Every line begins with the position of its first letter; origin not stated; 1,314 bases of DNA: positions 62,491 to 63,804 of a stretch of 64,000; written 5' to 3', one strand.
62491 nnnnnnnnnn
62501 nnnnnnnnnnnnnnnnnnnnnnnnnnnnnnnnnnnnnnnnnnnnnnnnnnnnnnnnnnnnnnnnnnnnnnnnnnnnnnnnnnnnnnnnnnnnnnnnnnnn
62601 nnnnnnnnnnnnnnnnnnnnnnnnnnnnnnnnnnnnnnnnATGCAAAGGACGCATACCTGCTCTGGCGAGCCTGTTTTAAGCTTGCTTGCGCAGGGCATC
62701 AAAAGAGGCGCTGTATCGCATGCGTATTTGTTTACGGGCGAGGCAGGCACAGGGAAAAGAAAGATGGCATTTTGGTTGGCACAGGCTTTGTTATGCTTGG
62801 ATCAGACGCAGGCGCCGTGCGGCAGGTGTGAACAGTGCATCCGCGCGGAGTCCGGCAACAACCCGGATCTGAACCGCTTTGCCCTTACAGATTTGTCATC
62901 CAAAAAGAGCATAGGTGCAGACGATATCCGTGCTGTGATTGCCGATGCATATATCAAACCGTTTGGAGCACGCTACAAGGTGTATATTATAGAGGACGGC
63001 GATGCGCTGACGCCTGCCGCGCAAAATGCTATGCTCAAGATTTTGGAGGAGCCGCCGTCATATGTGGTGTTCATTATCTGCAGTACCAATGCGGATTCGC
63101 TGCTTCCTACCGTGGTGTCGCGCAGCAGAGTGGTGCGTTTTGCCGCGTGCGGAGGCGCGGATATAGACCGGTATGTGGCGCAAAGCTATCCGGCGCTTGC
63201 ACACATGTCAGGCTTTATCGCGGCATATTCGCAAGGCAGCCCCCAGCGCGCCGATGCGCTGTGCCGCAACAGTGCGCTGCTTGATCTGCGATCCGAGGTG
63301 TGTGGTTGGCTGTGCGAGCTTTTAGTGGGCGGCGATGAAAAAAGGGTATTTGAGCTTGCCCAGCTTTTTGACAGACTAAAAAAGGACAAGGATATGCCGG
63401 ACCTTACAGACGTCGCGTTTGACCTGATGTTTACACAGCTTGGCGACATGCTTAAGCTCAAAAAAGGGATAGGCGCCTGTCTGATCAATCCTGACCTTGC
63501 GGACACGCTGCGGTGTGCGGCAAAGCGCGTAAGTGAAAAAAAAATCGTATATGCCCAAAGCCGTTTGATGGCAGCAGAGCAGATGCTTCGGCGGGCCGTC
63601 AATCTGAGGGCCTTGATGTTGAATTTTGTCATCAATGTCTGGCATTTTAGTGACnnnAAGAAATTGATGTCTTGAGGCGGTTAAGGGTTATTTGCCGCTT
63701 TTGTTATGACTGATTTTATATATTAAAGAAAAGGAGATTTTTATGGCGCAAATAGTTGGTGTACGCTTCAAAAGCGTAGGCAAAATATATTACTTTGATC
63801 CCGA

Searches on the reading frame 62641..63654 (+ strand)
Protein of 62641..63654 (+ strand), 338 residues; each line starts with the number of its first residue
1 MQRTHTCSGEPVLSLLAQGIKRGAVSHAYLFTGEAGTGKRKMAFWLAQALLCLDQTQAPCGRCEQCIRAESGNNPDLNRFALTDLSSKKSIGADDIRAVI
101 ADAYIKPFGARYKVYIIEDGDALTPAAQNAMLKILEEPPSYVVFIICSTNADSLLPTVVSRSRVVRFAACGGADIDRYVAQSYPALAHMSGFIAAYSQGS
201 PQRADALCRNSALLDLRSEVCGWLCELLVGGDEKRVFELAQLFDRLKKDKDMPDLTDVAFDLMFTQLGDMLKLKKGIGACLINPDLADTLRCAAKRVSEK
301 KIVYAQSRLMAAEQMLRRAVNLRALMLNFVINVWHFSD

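Call 10: search_protein_families(library=pfam, proteins=[window:62641-63654:+], max_evalue=0.001)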
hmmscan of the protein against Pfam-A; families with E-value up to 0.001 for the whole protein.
window:62641-63654:+ (338 aa): 3 families
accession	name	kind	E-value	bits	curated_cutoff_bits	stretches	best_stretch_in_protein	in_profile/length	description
PF13177.12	DNA_pol3_delta2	-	1.7e-47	161.8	27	1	12-168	5-158/161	DNA polymerase III, delta subunit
PF09115.15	DNApol3-delta_C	-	2.8e-06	28.2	21.7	1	215-327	5-109/117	DNA polymerase III, delta subunit, C terminal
PF00004.35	AAA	-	0.00031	21.6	21.2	1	30-165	2-124/131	ATPase family associated with various cellular activities (AAA)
